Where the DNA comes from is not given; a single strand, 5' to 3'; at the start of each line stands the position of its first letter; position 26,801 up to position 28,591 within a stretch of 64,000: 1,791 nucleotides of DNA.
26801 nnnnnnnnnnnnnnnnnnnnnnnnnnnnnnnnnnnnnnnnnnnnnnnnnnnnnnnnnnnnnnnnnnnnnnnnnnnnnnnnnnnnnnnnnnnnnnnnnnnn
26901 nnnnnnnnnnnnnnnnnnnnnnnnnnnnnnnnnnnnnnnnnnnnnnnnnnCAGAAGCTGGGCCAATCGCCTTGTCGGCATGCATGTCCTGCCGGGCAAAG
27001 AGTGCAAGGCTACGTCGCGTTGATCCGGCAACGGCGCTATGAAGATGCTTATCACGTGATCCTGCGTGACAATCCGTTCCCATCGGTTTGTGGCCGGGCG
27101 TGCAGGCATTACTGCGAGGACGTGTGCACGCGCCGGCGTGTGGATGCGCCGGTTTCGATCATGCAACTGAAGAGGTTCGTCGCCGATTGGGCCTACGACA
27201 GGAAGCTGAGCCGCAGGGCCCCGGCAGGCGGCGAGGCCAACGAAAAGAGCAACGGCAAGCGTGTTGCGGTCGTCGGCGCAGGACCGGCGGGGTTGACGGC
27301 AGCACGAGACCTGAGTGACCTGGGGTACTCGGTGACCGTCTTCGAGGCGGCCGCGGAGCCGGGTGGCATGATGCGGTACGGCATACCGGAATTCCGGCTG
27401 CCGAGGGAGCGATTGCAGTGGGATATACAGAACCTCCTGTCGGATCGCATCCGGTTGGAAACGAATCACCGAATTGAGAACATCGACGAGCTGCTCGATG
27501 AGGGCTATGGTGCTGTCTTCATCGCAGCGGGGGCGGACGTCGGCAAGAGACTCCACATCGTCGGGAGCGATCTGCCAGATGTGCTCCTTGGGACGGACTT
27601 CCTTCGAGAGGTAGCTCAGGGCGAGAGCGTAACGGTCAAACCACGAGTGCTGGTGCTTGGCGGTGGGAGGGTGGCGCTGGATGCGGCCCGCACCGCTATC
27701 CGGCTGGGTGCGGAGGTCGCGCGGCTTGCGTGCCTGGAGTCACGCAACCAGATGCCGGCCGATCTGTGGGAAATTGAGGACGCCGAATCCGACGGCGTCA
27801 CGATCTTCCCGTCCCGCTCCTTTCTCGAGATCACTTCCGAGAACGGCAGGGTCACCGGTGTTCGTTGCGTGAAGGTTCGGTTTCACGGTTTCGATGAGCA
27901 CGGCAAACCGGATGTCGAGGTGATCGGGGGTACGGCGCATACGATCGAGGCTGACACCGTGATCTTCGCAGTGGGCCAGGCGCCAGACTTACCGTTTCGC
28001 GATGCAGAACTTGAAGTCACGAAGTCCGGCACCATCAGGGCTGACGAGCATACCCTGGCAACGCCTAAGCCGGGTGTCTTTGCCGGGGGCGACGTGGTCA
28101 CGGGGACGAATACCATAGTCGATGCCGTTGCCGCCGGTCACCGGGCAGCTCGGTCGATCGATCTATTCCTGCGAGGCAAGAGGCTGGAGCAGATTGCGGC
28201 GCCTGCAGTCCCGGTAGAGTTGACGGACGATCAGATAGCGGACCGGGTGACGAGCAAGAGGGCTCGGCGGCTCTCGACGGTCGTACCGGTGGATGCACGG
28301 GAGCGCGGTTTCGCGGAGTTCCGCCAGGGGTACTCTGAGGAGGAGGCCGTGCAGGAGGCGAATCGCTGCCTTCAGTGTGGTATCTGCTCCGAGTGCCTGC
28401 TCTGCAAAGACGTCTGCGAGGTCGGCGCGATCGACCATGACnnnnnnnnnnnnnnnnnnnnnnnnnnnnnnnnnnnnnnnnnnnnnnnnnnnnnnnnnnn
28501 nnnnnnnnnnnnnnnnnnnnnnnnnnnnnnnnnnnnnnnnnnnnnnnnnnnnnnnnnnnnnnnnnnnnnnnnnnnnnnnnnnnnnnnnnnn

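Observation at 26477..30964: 1495-aa single-chain fusion of two HdrA units with a GltD/NfnB-like NAD(P)H module inserted into the first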

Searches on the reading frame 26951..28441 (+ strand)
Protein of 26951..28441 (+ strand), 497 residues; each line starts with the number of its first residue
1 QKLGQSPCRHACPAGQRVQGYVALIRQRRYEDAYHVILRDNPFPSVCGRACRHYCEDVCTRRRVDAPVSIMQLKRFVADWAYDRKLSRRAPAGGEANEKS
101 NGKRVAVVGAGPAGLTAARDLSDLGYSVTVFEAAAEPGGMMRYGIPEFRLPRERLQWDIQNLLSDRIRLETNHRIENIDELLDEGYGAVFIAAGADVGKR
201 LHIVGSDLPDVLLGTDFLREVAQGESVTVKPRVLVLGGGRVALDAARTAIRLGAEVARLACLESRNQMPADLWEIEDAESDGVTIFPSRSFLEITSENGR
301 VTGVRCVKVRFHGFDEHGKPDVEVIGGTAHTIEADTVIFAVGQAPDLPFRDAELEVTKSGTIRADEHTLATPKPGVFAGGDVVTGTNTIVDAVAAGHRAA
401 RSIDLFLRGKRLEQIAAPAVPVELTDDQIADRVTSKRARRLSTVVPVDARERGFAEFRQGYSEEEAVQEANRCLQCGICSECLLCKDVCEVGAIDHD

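Call 29: search_solved_structures(query=window:26951-28441:+, max_evalue=1e-40, show_alignments=5)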
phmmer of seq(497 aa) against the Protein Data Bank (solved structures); distinct sequences matched with E-value up to 1e-40: 8.
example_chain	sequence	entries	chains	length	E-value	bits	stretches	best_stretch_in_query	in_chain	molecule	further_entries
9bov_A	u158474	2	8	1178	4.3e-98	332.6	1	6-487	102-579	Molybdopterin oxidoreductase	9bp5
9n5u_A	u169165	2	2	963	1.2e-90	308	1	6-413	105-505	NfnA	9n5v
8oh5_C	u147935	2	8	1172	5e-88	299.4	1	6-486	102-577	Formate dehydrogenase-O, major subunit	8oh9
5vj7_A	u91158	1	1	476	8.7e-79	268.9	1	6-409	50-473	Oxidoreductase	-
4ylf_B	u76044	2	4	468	9.9e-77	262.1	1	6-410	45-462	Dihydropyrimidine dehydrogenase subunit A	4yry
5jca_L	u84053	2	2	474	4.4e-75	256.7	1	6-408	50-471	NADH-dependent Ferredoxin:NADP Oxidoreductase (NfnI) subunit alpha | NADH-dependent Ferredoxin:NADP Oxidoreductase subunit alpha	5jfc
6s6s_G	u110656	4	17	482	4.7e-57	197.2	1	8-416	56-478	Glutamate synthase [NADPH] small chain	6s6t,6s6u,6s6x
2vdc_G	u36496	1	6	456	2.1e-55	191.8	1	8-416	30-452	GLUTAMATE SYNTHASE [NADPH] SMALL CHAIN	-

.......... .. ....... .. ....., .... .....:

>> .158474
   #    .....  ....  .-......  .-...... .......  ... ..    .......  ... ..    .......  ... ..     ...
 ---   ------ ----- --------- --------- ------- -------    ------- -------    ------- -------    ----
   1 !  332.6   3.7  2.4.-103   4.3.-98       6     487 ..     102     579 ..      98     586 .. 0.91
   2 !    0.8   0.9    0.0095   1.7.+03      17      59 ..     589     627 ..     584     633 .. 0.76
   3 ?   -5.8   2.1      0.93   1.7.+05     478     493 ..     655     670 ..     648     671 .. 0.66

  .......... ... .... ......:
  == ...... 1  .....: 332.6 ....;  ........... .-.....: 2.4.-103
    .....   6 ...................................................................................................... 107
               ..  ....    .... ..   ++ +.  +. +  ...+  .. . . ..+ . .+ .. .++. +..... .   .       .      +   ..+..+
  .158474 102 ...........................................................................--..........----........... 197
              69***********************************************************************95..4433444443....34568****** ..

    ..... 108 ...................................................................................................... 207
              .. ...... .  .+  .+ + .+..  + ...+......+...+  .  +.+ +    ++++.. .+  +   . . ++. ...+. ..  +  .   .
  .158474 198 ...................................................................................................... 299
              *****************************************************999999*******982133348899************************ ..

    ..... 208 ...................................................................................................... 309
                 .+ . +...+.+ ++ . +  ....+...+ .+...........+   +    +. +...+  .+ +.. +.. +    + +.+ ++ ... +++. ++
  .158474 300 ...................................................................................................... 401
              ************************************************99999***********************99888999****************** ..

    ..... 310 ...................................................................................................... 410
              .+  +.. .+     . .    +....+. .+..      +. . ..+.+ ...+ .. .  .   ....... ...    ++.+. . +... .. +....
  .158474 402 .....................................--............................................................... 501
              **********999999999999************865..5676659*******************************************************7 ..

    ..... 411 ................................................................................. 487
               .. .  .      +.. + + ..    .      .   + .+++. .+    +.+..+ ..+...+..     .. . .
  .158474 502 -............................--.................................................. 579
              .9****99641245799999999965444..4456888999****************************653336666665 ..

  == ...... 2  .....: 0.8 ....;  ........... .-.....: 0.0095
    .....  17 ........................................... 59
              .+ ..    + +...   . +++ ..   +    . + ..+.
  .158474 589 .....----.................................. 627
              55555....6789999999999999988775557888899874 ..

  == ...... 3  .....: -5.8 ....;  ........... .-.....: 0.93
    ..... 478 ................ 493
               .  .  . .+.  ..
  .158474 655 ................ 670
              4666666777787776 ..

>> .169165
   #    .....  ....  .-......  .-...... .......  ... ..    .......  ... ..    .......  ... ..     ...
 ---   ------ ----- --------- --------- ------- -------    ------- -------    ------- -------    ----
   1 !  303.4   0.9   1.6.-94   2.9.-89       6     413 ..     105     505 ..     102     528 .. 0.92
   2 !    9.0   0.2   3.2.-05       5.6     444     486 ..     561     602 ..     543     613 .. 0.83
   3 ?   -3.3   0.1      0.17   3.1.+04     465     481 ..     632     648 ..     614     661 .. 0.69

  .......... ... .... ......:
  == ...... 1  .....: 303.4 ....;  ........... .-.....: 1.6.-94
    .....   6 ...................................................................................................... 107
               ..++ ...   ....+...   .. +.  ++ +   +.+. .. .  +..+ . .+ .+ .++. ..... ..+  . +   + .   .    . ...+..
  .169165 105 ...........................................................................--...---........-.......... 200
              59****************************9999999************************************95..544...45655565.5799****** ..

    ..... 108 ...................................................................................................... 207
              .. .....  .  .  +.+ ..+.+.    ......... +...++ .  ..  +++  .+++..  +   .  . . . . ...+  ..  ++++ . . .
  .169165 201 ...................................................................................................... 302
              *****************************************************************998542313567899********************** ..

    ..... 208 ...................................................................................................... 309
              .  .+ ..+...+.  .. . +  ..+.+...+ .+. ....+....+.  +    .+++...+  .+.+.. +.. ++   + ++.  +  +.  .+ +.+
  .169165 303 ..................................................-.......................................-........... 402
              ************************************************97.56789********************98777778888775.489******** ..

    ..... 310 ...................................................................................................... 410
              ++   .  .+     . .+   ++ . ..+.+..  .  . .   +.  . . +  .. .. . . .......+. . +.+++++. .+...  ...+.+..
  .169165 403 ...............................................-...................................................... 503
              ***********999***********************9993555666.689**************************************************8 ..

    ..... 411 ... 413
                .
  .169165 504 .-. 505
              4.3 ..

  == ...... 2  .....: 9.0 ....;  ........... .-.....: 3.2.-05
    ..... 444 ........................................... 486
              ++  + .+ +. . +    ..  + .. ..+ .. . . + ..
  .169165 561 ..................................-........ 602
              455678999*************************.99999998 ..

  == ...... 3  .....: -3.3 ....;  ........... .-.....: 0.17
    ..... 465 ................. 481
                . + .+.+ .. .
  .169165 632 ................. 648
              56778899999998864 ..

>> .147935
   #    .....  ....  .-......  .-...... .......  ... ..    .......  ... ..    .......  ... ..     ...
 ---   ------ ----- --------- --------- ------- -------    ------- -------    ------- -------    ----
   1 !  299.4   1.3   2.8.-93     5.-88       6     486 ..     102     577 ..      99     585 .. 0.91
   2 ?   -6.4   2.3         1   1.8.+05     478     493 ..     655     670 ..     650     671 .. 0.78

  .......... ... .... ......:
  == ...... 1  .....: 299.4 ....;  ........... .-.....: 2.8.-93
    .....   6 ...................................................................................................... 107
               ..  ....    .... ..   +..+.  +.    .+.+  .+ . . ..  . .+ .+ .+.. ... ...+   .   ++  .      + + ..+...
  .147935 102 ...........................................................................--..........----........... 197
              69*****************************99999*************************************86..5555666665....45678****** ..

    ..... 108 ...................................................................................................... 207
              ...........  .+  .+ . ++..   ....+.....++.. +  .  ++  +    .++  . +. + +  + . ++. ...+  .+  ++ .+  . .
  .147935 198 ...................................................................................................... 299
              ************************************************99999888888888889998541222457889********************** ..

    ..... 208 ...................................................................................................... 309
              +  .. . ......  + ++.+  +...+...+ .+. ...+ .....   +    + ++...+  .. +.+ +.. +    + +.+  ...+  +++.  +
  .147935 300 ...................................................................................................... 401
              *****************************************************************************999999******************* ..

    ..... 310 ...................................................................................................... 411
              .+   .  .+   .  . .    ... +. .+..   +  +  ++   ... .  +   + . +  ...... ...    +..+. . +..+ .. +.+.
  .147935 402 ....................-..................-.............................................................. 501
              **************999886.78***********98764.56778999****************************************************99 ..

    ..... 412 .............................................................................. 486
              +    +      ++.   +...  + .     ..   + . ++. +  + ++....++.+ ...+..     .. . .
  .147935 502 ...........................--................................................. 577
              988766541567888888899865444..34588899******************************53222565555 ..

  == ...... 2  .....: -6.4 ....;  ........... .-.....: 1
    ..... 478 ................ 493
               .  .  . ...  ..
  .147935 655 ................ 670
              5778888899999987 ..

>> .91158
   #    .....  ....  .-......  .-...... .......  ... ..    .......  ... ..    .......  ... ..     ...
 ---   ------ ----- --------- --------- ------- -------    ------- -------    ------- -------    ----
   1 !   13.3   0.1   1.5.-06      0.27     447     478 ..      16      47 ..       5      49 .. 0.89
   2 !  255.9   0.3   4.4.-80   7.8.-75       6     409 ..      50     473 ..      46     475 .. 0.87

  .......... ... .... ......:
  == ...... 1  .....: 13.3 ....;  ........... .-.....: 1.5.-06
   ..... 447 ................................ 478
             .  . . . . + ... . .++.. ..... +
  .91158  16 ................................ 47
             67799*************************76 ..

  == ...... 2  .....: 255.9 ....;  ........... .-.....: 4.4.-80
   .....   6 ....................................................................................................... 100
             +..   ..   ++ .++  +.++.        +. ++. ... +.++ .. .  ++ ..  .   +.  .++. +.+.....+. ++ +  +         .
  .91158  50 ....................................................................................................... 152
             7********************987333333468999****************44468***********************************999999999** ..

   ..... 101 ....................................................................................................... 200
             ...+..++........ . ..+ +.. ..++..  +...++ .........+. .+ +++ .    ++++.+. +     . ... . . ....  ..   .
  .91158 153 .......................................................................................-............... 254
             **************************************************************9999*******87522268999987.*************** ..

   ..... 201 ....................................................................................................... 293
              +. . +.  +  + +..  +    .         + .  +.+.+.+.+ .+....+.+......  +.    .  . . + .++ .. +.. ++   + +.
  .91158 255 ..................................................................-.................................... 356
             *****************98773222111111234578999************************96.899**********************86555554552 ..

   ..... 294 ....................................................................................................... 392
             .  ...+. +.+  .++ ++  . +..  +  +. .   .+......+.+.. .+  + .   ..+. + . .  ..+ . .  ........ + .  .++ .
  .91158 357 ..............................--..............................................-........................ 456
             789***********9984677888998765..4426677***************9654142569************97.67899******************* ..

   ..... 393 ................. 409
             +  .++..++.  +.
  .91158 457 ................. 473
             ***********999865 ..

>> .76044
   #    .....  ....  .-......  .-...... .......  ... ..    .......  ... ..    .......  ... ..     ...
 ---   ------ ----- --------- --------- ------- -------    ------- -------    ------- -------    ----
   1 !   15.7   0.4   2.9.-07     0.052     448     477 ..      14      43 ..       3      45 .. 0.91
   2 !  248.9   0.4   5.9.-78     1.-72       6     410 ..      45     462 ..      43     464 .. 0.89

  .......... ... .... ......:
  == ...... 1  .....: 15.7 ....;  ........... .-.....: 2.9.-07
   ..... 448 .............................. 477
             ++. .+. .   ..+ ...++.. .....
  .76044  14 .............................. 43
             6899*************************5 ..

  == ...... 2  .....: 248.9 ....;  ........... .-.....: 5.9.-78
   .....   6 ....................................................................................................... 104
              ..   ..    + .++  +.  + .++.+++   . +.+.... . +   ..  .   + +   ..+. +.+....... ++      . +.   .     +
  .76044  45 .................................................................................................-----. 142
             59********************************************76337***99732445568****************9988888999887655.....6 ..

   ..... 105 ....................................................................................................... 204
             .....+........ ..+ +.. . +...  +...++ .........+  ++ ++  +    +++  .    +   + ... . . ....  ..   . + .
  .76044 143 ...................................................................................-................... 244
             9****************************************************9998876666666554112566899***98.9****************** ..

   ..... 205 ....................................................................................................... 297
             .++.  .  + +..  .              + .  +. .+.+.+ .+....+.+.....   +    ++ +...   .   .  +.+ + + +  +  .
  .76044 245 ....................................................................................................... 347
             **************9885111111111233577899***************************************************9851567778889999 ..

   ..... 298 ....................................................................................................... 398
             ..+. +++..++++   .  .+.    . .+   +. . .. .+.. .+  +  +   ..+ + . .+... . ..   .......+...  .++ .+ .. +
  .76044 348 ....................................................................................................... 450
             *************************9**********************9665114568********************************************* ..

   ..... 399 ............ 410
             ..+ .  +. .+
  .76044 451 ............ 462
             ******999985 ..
